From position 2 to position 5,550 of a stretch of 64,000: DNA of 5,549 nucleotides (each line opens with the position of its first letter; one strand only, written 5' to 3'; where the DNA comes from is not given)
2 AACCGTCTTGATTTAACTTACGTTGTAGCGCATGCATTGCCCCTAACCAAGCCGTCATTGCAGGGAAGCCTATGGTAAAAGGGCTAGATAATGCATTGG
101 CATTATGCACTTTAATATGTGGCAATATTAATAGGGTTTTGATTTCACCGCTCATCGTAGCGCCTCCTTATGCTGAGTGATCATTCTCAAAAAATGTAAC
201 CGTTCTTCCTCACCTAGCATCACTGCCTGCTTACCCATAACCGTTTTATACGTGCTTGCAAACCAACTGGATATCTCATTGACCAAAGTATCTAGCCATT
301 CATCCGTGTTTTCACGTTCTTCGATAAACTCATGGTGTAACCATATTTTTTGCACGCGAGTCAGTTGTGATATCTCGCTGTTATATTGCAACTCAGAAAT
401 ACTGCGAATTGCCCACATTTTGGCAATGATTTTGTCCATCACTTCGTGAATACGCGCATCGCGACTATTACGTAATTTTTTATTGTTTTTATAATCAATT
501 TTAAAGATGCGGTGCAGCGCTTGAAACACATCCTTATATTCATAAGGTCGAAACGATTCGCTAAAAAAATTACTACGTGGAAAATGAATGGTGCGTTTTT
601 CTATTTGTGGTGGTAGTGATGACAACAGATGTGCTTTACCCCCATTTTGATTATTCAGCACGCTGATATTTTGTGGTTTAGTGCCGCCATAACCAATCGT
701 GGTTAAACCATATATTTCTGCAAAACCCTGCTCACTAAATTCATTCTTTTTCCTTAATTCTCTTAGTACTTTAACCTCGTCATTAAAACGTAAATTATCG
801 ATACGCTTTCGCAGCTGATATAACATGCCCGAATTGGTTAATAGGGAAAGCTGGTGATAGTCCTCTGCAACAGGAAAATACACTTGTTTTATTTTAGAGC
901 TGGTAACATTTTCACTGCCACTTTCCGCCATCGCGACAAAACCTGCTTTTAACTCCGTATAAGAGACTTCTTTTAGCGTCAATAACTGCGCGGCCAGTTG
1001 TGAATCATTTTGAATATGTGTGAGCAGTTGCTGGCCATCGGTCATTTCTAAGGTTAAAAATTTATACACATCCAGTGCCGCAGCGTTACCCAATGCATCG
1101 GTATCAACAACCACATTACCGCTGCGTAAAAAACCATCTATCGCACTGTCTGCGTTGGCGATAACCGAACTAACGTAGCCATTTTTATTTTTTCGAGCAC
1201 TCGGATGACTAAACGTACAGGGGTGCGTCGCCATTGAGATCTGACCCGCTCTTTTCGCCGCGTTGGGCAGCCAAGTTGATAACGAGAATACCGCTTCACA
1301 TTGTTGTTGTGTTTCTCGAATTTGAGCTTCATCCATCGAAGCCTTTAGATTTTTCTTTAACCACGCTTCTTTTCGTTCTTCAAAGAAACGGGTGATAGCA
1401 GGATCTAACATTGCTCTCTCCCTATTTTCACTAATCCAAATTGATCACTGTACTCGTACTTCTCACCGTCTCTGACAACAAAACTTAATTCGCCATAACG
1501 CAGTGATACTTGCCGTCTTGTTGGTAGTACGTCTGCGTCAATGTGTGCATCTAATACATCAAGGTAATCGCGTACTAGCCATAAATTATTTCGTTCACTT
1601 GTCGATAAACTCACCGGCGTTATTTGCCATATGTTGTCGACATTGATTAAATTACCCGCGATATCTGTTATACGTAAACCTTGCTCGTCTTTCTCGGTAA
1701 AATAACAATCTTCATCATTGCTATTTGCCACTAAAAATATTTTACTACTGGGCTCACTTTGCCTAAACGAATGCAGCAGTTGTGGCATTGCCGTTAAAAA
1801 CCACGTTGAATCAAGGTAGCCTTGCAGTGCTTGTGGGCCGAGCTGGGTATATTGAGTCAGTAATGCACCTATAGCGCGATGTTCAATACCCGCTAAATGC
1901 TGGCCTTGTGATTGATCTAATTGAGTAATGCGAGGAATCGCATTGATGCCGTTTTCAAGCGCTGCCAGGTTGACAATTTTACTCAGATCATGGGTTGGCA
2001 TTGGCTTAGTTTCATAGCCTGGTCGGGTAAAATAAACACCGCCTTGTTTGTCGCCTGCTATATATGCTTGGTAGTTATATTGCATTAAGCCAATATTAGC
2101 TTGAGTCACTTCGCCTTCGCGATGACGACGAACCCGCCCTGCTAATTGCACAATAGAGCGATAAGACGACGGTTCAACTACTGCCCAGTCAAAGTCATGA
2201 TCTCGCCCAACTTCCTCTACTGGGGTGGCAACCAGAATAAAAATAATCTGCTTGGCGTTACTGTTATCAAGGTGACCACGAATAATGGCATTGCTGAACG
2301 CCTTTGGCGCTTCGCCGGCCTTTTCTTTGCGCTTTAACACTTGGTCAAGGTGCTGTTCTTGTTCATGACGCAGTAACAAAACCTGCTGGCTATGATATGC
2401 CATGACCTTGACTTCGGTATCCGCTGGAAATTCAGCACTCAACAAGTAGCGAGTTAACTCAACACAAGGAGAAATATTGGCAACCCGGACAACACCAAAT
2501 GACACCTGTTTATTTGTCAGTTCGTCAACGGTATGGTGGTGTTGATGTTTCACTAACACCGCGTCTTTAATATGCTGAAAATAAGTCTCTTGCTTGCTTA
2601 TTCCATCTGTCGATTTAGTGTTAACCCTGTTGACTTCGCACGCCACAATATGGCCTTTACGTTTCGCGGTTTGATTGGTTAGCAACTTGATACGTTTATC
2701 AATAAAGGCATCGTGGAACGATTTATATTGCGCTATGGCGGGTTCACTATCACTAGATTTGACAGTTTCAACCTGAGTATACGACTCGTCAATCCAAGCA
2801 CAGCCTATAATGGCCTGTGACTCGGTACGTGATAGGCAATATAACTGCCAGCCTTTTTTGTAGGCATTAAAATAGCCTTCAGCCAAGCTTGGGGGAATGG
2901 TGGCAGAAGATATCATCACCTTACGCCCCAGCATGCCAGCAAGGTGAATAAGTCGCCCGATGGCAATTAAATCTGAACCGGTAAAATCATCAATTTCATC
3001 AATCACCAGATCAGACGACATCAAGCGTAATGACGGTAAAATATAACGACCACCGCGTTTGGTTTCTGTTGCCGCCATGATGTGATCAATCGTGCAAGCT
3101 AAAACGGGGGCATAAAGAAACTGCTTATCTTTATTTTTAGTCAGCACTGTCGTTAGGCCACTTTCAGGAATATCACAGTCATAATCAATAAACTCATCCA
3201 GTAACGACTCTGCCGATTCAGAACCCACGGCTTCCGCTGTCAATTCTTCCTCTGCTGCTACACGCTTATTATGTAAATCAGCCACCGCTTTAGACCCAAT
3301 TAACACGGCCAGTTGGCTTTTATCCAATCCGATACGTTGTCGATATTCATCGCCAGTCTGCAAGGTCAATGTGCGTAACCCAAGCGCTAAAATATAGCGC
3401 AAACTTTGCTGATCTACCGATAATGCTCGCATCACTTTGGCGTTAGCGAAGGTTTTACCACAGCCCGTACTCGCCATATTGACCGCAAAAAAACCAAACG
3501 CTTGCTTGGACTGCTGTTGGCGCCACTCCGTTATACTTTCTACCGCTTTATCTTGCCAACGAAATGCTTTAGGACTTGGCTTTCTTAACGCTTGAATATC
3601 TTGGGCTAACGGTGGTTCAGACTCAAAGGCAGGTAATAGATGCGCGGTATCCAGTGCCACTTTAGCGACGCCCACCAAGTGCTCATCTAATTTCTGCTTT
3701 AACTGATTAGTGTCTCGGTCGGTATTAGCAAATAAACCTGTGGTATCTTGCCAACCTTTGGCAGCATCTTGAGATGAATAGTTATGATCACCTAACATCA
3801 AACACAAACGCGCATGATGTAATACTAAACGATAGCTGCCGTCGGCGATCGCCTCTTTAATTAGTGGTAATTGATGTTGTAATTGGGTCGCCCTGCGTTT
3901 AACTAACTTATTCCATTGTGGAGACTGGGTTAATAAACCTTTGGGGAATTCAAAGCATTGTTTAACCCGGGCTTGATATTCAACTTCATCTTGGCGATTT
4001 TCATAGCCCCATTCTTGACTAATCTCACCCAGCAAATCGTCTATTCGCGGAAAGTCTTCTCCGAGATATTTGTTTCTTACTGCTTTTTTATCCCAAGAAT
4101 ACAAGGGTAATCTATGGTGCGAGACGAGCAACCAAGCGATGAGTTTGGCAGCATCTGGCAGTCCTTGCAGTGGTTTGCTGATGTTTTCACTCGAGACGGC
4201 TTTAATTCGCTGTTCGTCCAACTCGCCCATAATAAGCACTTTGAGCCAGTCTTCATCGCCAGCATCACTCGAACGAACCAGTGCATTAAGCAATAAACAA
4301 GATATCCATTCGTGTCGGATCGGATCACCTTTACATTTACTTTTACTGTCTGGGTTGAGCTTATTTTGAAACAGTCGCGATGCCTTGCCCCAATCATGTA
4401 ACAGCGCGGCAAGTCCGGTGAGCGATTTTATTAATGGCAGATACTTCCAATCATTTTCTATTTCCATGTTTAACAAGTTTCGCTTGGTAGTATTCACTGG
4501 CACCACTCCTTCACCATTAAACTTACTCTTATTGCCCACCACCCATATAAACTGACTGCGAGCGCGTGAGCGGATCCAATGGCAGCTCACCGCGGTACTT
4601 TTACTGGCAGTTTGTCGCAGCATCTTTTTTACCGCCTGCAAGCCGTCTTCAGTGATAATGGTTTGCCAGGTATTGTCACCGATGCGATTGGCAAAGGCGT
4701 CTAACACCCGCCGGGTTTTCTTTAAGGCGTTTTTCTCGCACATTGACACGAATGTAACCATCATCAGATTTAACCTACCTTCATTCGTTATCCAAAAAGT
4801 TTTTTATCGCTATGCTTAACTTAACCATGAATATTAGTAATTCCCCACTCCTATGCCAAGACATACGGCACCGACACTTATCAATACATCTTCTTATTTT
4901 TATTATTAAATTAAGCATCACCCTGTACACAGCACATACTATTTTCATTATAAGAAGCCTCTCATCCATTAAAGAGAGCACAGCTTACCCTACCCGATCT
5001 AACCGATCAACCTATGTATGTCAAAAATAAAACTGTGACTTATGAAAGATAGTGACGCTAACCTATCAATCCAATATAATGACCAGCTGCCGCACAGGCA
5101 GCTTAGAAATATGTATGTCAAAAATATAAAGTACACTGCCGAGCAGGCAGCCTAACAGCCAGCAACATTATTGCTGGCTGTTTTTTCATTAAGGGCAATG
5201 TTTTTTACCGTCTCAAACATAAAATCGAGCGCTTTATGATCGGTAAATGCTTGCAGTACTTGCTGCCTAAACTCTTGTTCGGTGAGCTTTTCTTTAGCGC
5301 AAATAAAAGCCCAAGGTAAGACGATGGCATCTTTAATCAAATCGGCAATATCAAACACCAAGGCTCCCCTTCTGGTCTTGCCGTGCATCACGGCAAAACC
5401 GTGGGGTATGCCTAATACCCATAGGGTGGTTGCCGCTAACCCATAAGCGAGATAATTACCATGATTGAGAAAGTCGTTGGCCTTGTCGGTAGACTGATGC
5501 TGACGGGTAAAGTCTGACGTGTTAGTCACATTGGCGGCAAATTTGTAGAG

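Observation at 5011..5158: Hidden self-targeting mini-CRISPR between cas1 and cas2-3: candidate RNA-guided regulator of a type I-F system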

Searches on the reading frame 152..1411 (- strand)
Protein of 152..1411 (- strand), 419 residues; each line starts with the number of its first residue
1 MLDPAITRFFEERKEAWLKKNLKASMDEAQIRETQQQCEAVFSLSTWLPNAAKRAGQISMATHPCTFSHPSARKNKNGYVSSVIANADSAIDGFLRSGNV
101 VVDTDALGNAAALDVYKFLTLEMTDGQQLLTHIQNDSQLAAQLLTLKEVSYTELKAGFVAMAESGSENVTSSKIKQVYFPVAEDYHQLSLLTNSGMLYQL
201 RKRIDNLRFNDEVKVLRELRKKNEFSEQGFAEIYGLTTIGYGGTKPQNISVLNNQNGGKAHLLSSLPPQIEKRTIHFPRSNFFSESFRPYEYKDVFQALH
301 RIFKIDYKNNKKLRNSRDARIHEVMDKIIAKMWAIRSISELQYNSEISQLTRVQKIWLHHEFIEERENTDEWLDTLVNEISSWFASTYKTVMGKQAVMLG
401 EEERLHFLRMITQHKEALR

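Call 5: search_protein_families(library=ncbifam, proteins=[window:152-1411:-])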
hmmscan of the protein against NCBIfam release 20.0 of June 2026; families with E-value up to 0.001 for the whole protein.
window:152-1411:- (419 aa): 1 family
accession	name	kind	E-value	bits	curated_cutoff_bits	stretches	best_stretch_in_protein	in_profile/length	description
TIGR02564.1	cas_Csy1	equivalog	6.7e-54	183.3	169.4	1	43-412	4-379/385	type I-F CRISPR-associated protein Csy1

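Call 61: find_encoding_contigs(protein=window:152-1411:-, flank=7000, max_places=4)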
Protein window:152-1411:- (419 aa): 6 contigs read that carry it; 4 places shown.
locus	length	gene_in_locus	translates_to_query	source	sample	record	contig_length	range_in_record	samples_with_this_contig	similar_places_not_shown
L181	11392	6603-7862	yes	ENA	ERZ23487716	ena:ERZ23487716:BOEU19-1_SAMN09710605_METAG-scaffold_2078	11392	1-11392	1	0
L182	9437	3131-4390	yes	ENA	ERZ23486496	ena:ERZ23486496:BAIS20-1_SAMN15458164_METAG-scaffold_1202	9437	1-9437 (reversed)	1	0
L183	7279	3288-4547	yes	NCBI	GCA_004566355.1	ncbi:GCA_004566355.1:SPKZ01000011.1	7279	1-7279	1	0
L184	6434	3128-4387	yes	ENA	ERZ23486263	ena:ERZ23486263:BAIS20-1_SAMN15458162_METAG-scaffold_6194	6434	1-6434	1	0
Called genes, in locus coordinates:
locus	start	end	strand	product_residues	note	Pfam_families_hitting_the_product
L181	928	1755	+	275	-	PF26109:WHD_BrxR, PF13280:WYL, PF26107:BrxR_CTD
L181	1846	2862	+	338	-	PF01867:Cas_Cas1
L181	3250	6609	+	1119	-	PF21384:Cas3_I-F_Cas2, PF00270:DEAD (faint), PF22590:Cas3-like_C_2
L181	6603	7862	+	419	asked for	PF09611:Cas_Csy1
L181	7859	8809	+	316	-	PF09614:Cas_Csy2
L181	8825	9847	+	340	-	PF09615:Cas_Csy3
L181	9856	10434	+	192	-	PF09618:Cas_Csy4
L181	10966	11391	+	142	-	?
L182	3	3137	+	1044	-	?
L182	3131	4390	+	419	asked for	PF09611:Cas_Csy1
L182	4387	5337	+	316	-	PF09614:Cas_Csy2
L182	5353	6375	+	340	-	PF09615:Cas_Csy3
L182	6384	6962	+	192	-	PF09618:Cas_Csy4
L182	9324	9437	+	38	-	?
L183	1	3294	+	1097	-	?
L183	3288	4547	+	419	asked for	PF09611:Cas_Csy1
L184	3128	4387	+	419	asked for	PF09611:Cas_Csy1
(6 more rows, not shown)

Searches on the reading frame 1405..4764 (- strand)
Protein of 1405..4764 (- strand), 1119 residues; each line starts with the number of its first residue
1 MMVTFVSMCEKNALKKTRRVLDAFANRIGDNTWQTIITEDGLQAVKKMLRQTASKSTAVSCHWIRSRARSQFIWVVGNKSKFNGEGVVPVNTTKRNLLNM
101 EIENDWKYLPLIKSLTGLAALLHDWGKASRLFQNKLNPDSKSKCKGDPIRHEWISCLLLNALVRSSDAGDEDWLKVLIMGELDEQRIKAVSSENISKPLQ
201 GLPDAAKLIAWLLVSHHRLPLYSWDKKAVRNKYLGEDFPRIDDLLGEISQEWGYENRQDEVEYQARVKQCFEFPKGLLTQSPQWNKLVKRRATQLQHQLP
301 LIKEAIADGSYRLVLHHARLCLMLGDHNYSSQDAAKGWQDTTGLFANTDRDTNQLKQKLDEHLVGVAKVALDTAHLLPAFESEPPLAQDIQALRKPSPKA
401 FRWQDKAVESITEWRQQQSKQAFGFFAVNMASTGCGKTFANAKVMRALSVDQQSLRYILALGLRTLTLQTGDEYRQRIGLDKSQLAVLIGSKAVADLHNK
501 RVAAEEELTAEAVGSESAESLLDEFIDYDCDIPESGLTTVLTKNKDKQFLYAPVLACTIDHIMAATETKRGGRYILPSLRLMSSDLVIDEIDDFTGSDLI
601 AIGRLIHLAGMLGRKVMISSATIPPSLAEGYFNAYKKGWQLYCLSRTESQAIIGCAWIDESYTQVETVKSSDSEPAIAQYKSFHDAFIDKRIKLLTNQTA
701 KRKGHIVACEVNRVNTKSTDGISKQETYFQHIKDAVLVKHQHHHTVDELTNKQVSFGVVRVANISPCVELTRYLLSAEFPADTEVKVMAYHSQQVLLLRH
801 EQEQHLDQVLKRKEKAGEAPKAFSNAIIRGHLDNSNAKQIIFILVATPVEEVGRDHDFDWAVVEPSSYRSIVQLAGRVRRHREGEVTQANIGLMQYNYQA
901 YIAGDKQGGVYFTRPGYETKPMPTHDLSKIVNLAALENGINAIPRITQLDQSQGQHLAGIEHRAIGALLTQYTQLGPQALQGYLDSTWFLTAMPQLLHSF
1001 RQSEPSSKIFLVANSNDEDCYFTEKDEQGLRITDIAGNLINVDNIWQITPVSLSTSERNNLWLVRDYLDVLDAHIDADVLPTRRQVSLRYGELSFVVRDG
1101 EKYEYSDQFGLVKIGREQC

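Call 5: search_protein_families(library=ncbifam, proteins=[window:1405-4764:-])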
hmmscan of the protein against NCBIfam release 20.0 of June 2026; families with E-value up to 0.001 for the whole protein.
window:1405-4764:- (1119 aa): 5 families
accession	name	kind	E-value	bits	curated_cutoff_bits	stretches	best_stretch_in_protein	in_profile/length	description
TIGR02562.1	cas3_yersinia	equivalog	5.1e-277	922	565.95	1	1-1111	1-1109/1110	type I-F CRISPR-associated helicase Cas3f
TIGR01587.1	cas3_core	equivalog_domain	1.2e-15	57.5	102.45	2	430-629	5-171/358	CRISPR-associated helicase Cas3'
TIGR01596.1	cas3_HD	equivalog_domain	5.7e-11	42.8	43.45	1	102-270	22-143/178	CRISPR-associated endonuclease Cas3''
TIGR02621.3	cas3_GSU0051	exception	6.8e-11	41.7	400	1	836-882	328-374/854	type I-G CRISPR-associated helicase/endonuclease Cas3g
NF007248.0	PRK09694.1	equivalog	0.00036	18.7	569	0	836-883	617-664/878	CRISPR-associated helicase/endonuclease Cas3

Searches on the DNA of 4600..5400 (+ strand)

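Call 23: search_dna_similar(query=window:4741-5212:+, collection=phages, mode=distant, max_evalue=0.01)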
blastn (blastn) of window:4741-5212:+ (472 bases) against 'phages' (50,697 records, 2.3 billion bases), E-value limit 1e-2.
No match.

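Call 63: search_rna_families(source=window, start=4600, end=5400, threshold=evalue, max_evalue=1)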
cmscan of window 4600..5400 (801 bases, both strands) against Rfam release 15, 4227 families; matches with E-value up to 1: 2.
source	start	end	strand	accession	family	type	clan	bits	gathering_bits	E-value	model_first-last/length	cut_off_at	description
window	5087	5109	+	RF01317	CRISPR-DR4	Gene; CRISPR;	CL00014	32.4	35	2.9e-05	6-28/28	no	CRISPR RNA direct repeat element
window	5131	5158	+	RF01317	CRISPR-DR4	Gene; CRISPR;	CL00014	20.8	35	0.11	1-28/28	no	CRISPR RNA direct repeat element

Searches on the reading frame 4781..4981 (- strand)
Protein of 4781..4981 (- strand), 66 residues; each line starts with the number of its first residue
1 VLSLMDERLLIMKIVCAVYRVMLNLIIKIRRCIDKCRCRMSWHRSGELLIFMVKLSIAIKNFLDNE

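Call 36: search_protein_families(library=pfam, proteins=[window:4781-4981:-], max_evalue=1)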
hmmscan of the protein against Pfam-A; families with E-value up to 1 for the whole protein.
window:4781-4981:- (66 aa): 0 families

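Call 59: find_homologous_proteins(query=window:4781-4981:-, max_evalue=0.01)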
Query window:4781-4981:- (66 aa): 1 proteins with E <= 0.01 among 1 candidates.
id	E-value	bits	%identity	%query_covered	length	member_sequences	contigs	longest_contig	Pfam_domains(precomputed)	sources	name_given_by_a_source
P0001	3.2e-34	133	100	100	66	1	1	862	-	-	-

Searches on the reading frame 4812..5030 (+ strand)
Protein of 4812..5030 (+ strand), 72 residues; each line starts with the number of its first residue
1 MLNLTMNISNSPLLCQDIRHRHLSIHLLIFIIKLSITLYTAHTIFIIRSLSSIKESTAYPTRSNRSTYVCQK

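Call 36: search_protein_families(library=pfam, proteins=[window:4812-5030:+], max_evalue=1)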
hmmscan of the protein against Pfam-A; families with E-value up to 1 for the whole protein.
window:4812-5030:+ (72 aa): 0 families
